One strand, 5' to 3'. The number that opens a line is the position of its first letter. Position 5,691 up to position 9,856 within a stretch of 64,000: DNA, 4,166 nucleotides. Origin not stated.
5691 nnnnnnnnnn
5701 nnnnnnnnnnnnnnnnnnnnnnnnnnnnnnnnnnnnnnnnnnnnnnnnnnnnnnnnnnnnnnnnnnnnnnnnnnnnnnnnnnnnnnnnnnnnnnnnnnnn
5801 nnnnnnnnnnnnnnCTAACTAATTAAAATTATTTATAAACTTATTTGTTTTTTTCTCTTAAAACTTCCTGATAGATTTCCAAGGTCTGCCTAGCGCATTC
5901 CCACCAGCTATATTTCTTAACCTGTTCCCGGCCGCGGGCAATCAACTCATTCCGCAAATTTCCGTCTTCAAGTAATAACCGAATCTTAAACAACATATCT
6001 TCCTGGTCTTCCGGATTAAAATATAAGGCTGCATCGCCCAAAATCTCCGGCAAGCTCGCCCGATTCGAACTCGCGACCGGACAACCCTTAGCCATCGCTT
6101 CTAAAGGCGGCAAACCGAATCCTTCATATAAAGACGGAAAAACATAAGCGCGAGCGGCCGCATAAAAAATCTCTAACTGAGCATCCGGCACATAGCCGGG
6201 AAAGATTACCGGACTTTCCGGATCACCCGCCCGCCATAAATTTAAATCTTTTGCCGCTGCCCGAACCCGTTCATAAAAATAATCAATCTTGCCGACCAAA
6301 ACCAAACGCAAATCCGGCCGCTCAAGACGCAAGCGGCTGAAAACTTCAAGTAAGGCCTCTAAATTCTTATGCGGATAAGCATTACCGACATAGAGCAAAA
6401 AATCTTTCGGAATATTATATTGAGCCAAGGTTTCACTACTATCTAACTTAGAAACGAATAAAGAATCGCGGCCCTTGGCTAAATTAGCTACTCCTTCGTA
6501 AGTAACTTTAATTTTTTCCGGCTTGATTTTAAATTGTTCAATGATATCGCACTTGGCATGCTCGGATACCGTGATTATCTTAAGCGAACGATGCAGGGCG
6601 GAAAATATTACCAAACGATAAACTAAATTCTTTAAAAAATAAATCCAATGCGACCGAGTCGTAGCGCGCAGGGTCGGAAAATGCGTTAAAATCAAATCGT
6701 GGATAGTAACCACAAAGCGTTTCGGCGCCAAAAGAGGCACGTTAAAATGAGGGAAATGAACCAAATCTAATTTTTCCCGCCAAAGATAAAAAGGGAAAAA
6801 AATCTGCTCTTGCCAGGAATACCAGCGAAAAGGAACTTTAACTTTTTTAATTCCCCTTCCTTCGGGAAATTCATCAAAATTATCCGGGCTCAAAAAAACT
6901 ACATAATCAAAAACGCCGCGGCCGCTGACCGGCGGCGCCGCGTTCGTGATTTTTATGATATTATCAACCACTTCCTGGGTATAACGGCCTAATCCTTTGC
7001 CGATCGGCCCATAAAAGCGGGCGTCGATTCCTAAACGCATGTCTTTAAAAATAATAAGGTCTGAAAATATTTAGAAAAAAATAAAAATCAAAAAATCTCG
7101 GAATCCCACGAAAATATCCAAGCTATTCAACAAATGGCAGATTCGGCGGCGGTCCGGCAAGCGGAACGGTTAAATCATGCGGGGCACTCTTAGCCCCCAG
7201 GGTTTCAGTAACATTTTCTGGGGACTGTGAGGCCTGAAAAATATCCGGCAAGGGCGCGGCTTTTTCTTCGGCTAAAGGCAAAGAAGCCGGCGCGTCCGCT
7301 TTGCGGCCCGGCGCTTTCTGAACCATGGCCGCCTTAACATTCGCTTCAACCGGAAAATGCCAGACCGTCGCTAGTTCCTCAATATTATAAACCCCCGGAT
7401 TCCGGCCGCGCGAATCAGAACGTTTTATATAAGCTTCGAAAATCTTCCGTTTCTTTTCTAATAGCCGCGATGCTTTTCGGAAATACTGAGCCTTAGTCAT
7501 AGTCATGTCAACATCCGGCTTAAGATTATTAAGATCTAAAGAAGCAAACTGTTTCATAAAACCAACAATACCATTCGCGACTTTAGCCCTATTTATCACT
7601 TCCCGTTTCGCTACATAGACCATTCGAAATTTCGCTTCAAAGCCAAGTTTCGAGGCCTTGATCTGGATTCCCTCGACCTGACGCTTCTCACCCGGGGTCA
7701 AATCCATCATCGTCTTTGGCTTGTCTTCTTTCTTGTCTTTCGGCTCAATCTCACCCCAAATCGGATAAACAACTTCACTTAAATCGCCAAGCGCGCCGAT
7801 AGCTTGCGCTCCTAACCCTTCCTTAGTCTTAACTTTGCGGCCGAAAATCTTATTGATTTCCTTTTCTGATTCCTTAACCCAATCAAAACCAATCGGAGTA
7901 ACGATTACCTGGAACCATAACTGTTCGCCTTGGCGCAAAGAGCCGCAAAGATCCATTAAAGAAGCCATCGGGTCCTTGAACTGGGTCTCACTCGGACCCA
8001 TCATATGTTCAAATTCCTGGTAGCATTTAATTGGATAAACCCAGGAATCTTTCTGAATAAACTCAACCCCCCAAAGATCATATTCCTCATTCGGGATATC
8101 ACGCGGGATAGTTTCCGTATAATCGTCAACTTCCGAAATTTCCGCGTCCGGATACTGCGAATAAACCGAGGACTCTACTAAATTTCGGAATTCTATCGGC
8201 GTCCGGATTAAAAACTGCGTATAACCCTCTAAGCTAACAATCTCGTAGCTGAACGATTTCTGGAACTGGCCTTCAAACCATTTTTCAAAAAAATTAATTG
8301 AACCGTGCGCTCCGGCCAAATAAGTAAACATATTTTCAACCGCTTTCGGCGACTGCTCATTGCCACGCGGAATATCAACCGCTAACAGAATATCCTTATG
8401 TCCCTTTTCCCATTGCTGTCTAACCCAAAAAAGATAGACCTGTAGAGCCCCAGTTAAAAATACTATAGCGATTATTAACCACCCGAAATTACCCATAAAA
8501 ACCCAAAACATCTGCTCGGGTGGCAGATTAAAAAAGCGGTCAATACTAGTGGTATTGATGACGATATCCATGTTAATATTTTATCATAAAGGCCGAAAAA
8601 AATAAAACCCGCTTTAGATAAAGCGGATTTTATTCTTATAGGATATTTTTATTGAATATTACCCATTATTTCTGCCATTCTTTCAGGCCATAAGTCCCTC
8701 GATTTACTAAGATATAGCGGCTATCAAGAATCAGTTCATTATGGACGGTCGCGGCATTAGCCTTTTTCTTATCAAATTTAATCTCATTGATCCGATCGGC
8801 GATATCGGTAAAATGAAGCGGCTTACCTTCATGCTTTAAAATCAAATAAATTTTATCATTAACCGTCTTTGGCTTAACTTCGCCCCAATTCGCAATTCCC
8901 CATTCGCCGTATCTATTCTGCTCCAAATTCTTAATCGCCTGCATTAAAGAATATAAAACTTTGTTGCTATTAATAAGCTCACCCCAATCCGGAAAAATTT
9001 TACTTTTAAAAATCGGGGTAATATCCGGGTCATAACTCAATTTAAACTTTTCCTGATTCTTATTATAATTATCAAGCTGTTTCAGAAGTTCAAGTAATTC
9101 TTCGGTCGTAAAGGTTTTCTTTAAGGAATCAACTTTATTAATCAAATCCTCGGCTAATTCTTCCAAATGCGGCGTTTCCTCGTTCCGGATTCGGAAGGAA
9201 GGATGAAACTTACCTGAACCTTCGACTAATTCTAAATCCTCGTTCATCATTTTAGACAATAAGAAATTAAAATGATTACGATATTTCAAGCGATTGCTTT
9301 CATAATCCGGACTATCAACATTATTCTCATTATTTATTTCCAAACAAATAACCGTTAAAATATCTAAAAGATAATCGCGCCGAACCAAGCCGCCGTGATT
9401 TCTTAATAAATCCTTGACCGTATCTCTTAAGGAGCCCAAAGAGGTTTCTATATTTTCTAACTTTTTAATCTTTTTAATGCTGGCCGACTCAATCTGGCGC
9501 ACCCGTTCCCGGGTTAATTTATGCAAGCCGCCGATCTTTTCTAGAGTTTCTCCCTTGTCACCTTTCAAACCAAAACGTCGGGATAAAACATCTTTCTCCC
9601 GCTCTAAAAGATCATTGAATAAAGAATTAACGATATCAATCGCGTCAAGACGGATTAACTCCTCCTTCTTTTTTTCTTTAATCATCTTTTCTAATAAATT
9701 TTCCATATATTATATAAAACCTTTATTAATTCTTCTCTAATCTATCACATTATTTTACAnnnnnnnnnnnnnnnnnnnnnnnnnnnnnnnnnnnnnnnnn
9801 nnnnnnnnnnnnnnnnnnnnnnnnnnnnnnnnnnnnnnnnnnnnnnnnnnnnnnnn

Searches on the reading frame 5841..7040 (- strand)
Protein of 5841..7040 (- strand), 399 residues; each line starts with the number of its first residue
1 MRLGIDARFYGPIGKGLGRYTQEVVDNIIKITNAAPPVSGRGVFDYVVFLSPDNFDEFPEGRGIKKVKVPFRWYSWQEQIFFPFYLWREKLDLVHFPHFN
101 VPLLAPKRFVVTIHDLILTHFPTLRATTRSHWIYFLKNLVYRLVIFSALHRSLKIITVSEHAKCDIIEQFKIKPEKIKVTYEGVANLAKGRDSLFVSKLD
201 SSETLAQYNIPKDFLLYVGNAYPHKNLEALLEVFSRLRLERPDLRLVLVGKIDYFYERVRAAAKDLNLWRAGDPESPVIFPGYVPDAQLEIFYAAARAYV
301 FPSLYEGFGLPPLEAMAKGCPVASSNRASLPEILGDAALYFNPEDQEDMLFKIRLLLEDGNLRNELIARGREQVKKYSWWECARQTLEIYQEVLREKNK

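Call 69: search_protein_families(library=pfam, proteins=[window:5841-7040:-], max_evalue=0.0001)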
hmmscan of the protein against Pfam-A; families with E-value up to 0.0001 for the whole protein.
window:5841-7040:- (399 aa): 5 families
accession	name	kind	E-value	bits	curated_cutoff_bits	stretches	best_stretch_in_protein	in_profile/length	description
PF00534.26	Glycos_transf_1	-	3.2e-32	111.9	26.4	1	212-372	15-171/172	Glycosyl transferases group 1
PF13692.12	Glyco_trans_1_4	-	8.7e-26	91.3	27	1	215-359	4-142/142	Glycosyl transferases group 1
PF13439.12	Glyco_transf_4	-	6.3e-10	39.8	28.5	1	48-184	23-166/170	Glycosyltransferase Family 4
PF13524.12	Glyco_trans_1_2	-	4.1e-08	33.7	25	1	242-380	13-136/144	Glycosyl transferase-like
PF20706.3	GT4-conflict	-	7.7e-07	28.9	26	1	217-352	202-335/385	Family 4 Glycosyltransferase in conflict systems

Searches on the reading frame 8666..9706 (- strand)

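Call 69: search_protein_families(library=pfam, proteins=[window:8666-9706:-], max_evalue=0.0001)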
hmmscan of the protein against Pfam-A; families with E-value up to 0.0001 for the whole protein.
window:8666-9706:- (346 aa): 2 families
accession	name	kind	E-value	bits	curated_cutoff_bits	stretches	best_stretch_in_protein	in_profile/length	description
PF04545.22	Sigma70_r4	-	1.5e-10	40.8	24.1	1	31-82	3-50/50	Sigma-70, region 4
PF05066.19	HARE-HTH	-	2.1e-06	28.5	25.9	1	281-344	2-71/71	HB1, ASXL, restriction endonuclease HTH domain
